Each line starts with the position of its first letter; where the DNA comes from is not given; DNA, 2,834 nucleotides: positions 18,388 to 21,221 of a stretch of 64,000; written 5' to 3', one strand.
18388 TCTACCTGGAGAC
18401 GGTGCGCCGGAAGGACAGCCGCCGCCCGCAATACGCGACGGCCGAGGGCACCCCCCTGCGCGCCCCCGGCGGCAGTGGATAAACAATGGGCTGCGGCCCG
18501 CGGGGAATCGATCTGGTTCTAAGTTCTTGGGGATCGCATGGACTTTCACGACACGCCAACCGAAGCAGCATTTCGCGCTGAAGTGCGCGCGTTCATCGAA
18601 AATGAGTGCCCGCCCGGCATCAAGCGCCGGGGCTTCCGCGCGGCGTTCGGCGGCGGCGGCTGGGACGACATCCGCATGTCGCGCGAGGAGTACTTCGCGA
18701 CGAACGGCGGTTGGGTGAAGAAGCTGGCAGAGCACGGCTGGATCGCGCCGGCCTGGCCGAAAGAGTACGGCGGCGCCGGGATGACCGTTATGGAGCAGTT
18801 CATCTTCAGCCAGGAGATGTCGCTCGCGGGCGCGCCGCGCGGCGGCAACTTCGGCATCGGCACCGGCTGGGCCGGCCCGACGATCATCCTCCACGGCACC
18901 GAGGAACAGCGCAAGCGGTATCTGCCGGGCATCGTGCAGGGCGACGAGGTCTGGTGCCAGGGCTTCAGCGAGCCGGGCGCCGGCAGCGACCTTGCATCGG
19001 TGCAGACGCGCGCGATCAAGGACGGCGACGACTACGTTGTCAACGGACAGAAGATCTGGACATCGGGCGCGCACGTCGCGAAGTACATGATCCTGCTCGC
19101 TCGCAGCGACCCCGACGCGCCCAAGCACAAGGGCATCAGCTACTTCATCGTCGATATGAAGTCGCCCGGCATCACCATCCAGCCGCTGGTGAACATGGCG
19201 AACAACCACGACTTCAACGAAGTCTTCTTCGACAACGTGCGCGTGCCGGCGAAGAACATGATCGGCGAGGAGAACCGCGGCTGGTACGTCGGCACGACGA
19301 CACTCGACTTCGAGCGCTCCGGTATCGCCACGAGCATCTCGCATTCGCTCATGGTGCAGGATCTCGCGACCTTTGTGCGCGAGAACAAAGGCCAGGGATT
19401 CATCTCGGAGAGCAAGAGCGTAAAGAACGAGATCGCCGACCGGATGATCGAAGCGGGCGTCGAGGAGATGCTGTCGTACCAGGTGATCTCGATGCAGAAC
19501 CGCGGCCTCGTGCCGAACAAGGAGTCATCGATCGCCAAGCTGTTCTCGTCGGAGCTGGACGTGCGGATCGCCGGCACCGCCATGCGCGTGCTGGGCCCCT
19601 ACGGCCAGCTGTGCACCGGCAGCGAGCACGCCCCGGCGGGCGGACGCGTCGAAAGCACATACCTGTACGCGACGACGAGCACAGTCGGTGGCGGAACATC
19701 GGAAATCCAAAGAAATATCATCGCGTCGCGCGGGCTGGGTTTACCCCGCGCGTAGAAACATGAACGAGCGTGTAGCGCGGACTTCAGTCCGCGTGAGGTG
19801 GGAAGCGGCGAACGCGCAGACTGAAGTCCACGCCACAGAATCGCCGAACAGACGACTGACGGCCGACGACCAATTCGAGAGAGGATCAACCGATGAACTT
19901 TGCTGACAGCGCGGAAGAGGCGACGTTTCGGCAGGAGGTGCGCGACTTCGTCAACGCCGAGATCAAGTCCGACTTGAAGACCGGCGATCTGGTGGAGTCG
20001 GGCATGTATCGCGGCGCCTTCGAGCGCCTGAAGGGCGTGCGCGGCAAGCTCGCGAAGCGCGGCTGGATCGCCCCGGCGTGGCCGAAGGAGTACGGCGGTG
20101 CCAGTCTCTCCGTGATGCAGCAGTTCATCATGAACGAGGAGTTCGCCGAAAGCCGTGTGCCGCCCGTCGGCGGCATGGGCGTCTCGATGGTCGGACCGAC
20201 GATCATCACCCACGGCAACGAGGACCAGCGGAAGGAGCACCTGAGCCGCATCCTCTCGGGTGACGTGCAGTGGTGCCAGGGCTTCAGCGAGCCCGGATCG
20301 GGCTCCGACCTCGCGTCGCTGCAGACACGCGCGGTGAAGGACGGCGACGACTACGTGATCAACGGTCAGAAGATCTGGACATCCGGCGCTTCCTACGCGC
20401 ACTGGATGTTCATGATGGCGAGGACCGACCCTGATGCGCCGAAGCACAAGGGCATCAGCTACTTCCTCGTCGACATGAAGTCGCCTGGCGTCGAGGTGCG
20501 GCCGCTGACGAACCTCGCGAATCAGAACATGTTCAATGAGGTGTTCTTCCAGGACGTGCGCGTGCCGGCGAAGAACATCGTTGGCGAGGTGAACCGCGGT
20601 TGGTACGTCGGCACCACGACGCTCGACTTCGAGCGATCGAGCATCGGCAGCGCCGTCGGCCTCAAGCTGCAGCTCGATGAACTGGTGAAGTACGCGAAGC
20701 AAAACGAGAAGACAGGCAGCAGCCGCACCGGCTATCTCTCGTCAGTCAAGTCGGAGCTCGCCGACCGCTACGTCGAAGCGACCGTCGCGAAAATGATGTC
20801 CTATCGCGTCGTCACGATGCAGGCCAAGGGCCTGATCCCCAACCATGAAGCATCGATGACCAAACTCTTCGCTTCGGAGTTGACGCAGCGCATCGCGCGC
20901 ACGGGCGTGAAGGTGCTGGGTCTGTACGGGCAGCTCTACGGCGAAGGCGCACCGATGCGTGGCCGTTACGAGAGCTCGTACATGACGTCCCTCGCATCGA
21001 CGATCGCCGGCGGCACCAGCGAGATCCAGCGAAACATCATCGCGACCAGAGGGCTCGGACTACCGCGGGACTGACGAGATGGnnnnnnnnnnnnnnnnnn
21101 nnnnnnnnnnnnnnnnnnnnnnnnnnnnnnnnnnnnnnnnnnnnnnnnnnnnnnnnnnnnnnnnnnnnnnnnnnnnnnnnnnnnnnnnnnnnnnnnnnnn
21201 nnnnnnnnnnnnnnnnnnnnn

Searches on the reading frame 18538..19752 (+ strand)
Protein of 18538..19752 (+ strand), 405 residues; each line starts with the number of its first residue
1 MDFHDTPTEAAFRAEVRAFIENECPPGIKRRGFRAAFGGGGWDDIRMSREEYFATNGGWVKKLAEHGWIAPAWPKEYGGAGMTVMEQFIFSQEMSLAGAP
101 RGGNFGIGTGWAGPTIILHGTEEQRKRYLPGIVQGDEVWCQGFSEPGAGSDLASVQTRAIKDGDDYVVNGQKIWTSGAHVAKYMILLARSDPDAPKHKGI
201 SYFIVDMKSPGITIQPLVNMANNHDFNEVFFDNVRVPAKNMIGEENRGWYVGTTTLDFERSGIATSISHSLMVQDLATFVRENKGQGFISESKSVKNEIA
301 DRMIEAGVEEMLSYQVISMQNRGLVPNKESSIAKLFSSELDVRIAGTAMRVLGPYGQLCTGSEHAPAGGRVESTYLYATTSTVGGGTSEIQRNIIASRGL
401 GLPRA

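Call 65: search_protein_families(library=pfam, proteins=[window:18538-19752:+], max_evalue=0.0001)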
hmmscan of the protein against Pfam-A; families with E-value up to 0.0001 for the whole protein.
window:18538-19752:+ (405 aa): 3 families
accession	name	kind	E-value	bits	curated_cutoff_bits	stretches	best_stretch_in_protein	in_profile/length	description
PF02770.24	Acyl-CoA_dh_M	-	9.1e-24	83.9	33.3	1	140-234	1-97/97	Acyl-CoA dehydrogenase, middle domain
PF02771.21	Acyl-CoA_dh_N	-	1e-22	81.1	22.9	1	6-136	1-113/113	Acyl-CoA dehydrogenase, N-terminal domain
PF00441.29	Acyl-CoA_dh_1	-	7.4e-22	78.5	22.4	1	246-399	1-149/150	Acyl-CoA dehydrogenase, C-terminal domain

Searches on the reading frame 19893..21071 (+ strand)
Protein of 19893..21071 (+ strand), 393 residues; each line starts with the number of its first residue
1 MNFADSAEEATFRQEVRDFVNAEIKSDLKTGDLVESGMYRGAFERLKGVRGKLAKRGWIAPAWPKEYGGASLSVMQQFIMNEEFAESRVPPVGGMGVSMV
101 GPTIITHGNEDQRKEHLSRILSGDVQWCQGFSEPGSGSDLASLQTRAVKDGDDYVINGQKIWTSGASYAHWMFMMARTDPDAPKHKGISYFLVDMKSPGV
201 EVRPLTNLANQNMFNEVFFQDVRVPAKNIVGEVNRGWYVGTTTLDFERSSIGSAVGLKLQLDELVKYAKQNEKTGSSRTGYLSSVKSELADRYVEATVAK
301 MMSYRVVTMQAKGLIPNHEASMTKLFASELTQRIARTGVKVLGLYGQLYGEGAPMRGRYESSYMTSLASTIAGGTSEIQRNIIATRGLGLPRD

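Call 65: search_protein_families(library=pfam, proteins=[window:19893-21071:+], max_evalue=0.0001)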
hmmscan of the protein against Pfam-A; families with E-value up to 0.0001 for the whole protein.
window:19893-21071:+ (393 aa): 3 families
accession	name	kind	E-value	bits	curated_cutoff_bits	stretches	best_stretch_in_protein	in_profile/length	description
PF00441.29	Acyl-CoA_dh_1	-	2.8e-26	92.9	22.4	1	234-387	1-149/150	Acyl-CoA dehydrogenase, C-terminal domain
PF02770.24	Acyl-CoA_dh_M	-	1.3e-24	86.6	33.3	1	128-222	1-97/97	Acyl-CoA dehydrogenase, middle domain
PF02771.21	Acyl-CoA_dh_N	-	2.3e-18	67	22.9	1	7-124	2-113/113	Acyl-CoA dehydrogenase, N-terminal domain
